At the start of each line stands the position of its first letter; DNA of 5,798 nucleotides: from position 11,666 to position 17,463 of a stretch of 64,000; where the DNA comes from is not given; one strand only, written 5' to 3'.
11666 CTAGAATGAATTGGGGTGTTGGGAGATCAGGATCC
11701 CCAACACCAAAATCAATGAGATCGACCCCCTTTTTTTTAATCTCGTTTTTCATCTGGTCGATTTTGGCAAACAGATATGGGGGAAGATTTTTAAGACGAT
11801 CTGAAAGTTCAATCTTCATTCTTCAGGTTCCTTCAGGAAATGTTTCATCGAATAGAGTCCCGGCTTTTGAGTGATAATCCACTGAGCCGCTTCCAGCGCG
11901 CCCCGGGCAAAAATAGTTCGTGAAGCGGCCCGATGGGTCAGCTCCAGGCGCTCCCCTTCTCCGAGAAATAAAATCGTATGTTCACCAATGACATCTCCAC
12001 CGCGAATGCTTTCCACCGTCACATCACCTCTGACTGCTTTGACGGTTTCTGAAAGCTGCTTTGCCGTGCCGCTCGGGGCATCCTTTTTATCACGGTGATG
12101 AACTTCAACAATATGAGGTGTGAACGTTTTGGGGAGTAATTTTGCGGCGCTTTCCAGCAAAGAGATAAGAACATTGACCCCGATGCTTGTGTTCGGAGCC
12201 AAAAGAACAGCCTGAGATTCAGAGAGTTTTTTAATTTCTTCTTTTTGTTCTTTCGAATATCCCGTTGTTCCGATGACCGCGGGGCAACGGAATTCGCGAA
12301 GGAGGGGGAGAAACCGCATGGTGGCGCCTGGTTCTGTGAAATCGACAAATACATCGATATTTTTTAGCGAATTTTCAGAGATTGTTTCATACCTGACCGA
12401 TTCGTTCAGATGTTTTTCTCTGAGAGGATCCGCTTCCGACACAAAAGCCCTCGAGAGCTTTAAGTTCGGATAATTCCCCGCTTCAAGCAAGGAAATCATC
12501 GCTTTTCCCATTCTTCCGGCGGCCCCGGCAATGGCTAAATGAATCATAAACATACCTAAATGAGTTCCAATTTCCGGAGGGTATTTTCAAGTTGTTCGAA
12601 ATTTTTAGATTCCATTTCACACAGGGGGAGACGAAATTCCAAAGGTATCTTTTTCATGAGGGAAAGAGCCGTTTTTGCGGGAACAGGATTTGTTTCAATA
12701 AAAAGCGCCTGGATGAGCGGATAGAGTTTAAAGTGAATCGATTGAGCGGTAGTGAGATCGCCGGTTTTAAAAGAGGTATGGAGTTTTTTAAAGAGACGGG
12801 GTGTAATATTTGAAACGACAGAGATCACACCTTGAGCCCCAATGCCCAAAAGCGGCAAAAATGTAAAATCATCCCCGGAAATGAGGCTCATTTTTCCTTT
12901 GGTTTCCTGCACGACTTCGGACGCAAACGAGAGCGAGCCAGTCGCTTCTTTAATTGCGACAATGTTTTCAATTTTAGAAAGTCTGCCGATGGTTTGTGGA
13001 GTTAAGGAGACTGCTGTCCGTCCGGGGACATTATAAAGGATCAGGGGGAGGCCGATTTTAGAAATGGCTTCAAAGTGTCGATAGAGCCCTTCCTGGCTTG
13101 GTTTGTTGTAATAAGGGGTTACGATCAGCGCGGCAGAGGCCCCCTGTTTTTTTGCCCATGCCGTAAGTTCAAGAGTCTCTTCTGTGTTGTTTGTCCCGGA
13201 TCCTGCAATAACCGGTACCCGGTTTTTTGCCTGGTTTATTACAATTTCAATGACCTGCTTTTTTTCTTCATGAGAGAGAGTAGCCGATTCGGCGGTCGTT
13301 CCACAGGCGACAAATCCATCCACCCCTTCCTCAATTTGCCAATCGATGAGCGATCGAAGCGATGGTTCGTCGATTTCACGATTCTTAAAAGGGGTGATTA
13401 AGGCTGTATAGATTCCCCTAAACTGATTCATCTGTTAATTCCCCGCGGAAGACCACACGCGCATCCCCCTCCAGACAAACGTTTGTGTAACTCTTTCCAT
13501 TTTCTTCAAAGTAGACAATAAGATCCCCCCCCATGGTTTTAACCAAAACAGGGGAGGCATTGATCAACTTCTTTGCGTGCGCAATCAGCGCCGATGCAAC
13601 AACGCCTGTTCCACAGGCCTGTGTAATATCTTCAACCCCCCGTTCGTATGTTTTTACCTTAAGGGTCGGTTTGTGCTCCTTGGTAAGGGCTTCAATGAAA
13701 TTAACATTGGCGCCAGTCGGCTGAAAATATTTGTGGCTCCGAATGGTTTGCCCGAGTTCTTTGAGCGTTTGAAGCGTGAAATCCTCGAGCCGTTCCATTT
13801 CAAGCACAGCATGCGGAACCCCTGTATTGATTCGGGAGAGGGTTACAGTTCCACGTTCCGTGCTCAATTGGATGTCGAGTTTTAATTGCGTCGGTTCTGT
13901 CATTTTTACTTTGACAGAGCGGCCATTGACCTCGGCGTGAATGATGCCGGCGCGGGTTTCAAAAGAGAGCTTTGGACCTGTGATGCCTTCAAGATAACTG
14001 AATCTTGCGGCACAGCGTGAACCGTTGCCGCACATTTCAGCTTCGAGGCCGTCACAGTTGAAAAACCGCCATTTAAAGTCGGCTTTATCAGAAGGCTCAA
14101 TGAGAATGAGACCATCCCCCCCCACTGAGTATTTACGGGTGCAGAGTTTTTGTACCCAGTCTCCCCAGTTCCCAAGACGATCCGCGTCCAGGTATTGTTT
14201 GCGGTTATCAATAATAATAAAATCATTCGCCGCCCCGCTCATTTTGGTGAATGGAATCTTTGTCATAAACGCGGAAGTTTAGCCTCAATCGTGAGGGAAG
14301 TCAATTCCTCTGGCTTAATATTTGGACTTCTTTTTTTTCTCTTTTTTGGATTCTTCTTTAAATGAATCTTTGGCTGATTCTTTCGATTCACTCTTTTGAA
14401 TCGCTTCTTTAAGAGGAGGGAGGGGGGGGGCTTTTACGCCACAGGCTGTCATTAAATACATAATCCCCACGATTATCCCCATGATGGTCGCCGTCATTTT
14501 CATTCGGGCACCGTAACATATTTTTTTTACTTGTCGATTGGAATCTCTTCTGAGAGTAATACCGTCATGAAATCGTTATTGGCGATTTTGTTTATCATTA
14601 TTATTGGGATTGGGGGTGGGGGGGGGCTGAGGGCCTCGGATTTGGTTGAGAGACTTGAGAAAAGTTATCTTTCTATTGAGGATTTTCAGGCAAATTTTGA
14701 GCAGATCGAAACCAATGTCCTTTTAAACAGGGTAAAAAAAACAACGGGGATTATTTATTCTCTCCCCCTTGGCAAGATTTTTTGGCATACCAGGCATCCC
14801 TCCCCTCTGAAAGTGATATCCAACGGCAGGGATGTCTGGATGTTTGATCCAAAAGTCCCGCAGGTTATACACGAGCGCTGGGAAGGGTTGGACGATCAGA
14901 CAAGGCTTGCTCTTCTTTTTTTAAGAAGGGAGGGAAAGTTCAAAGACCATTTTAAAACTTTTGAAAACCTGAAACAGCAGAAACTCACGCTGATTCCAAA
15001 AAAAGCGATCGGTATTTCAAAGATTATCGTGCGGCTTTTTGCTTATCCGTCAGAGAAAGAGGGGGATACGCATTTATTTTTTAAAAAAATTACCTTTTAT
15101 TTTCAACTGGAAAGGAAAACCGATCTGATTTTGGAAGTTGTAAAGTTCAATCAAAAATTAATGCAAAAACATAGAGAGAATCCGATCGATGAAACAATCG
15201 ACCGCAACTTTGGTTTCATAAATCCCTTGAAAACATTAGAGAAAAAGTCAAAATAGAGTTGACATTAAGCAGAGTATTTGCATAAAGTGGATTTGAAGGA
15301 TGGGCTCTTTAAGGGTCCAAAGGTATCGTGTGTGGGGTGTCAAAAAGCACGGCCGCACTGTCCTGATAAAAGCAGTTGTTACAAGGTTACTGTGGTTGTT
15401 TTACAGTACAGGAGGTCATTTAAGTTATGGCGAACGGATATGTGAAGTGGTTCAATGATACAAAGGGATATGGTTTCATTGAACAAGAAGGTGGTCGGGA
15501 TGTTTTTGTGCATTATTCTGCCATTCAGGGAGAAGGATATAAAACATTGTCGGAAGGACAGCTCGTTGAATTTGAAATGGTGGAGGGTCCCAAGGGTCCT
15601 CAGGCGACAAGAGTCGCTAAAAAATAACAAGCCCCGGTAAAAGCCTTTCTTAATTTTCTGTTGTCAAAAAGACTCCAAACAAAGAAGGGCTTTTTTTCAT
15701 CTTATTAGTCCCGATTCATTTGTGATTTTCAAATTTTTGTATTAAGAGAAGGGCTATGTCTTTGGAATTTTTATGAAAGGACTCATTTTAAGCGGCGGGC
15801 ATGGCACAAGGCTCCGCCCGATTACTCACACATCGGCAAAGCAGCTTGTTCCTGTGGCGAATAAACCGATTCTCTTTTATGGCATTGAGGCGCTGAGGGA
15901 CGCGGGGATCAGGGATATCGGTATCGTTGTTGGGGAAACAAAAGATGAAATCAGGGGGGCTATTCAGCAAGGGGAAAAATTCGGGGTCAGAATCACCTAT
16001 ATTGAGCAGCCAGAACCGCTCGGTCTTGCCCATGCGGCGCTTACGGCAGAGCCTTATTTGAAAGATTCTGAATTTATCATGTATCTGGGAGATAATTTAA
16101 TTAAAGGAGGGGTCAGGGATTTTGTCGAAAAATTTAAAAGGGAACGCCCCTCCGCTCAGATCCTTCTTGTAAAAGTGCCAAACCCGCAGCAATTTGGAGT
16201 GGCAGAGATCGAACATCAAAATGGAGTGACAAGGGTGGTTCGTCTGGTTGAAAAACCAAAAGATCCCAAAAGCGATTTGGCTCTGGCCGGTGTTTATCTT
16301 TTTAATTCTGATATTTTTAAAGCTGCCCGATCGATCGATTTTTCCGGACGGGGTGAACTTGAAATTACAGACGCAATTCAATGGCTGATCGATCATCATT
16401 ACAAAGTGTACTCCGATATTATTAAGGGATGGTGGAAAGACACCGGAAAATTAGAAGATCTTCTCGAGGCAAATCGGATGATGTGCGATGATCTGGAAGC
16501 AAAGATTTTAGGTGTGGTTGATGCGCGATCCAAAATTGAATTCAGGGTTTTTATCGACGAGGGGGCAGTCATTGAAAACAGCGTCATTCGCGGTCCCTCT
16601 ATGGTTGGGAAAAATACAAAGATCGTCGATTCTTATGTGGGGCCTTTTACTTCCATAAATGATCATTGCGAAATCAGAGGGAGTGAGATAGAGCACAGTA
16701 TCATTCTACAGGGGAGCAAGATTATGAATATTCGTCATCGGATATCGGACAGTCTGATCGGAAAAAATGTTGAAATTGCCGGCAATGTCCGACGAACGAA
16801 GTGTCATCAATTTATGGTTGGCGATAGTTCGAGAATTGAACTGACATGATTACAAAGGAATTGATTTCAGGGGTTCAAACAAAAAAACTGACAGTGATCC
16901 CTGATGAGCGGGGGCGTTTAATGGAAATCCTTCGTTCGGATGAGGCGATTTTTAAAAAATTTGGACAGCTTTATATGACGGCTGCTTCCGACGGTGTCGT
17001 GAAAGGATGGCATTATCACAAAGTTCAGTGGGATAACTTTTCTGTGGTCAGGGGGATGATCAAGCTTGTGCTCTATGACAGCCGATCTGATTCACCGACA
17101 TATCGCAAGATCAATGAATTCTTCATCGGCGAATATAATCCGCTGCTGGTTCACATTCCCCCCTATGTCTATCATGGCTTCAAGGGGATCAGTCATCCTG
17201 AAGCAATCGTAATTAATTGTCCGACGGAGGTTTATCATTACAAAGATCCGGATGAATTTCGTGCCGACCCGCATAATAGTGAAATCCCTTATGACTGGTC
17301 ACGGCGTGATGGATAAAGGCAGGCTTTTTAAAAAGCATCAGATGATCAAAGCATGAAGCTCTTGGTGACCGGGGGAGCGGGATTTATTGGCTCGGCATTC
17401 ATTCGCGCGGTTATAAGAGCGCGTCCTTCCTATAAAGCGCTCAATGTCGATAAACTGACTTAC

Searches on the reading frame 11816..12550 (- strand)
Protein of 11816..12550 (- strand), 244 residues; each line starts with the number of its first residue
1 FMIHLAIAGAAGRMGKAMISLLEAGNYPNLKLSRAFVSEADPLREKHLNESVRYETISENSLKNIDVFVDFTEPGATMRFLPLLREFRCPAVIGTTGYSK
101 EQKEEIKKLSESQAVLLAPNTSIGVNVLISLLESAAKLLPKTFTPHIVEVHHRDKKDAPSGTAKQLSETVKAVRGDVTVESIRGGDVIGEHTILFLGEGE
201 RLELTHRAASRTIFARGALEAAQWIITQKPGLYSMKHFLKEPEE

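Call 76: search_protein_families(library=ncbifam, proteins=[window:11816-12550:-], max_evalue=1e-8)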
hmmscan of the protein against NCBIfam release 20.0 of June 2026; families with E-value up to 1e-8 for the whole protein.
window:11816-12550:- (244 aa): 2 families
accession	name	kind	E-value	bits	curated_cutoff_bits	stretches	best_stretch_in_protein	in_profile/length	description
TIGR00036.1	dapB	equivalog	3.2e-60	203.9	122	1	2-239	1-269/270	4-hydroxy-tetrahydrodipicolinate reductase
TIGR02130.1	dapB_plant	equivalog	2.2e-09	36.8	294.55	0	7-181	5-187/275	dihydrodipicolinate reductase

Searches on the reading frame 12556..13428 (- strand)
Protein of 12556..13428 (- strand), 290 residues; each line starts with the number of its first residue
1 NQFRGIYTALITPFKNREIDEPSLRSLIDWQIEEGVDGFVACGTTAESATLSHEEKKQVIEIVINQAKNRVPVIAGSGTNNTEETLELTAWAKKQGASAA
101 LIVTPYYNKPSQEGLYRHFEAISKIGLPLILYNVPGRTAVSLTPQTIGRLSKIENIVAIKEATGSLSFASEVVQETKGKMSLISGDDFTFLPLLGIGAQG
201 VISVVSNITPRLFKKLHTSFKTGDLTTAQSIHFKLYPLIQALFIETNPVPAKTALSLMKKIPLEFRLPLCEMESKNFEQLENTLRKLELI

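Call 76: search_protein_families(library=ncbifam, proteins=[window:12556-13428:-], max_evalue=1e-8)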
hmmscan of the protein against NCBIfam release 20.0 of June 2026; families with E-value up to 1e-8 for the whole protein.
window:12556-13428:- (290 aa): 7 families
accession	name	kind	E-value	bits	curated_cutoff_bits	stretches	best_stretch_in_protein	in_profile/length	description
TIGR00674.1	dapA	equivalog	1.8e-103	345.3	206.15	1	6-286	2-285/286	4-hydroxy-tetrahydrodipicolinate synthase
TIGR02313.1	HpaI-NOT-DapA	exception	5.2e-76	255.2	396.7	1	3-287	1-289/294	2,4-dihydroxyhept-2-ene-1,7-dioic acid aldolase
NF003164.0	PRK04147.1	equivalog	3.3e-46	157.9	281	1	2-287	3-290/294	N-acetylneuraminate lyase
TIGR00683.1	nanA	equivalog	9.8e-44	149.8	382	1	4-285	2-286/293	N-acetylneuraminate lyase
NF002958.0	PRK03620.1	subfamily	4.5e-35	120.9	278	1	5-285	13-297/307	5-dehydro-4-deoxyglucarate dehydratase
TIGR03249.1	KdgD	equivalog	4.2e-33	114.7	373.95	1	4-286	10-297/299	5-dehydro-4-deoxyglucarate dehydratase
NF040954.1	Arch_KDGaldase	equivalog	8.5e-25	87.7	390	1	6-239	3-232/288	bifunctional 2-dehydro-3-deoxy-phosphogluconate/2-dehydro-3-deoxy-6-phosphogalactonate aldolase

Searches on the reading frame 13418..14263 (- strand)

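Call 76: search_protein_families(library=ncbifam, proteins=[window:13418-14263:-], max_evalue=1e-8)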
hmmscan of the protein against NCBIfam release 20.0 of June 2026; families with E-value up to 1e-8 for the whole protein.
window:13418-14263:- (281 aa): 2 families
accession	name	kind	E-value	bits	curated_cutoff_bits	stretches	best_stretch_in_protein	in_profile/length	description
TIGR00652.1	DapF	equivalog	6.9e-72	242.1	114.65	1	4-277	2-269/270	diaminopimelate epimerase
NF038284.1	bifunc_DapF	exception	3.7e-40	137.8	350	1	9-260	16-250/254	bifunctional diaminopimelate epimerase/glutamate racemase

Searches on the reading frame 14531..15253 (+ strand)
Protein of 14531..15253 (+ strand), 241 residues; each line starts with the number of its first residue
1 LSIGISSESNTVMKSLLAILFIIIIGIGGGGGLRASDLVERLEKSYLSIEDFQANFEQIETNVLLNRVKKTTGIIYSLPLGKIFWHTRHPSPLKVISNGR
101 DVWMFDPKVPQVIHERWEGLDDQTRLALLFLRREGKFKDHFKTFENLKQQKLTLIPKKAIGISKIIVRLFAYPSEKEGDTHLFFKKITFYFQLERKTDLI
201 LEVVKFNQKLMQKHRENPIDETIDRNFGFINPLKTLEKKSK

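Call 76: search_protein_families(library=ncbifam, proteins=[window:14531-15253:+], max_evalue=1e-8)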
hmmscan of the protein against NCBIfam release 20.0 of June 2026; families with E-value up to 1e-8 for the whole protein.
window:14531-15253:+ (241 aa): 1 family
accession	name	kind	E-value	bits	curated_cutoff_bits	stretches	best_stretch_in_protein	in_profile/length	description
TIGR00547.2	lolA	equivalog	4.1e-15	55.8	112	1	24-159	12-142/202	outer membrane lipoprotein periplasmic chaperone LolA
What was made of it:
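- A LolA homolog lies in the window at 14531-15256 (call 76).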

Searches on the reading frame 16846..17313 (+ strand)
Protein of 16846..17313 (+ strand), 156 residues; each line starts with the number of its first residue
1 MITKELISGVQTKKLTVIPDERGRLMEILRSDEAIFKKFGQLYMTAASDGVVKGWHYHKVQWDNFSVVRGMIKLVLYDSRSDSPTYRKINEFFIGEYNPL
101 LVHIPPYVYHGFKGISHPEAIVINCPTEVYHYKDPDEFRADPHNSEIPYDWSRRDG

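Call 35: search_protein_families(library=ncbifam, proteins=[window:16846-17313:+], max_evalue=0.00001)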
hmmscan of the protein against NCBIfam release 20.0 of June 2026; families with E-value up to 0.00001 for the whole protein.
window:16846-17313:+ (156 aa): 2 families
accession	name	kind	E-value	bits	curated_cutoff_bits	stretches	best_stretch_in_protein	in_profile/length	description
TIGR01221.1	rmlC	equivalog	1.3e-10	41.4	155.75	1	5-137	5-142/176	dTDP-4-dehydrorhamnose 3,5-epimerase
NF047837.1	UDPAcbARedWbcJ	equivalog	1.3e-06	27.5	500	1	16-139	252-365/372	UDP-2-acetamido-2,6-beta-L-arabino-hexul-4-ose reductase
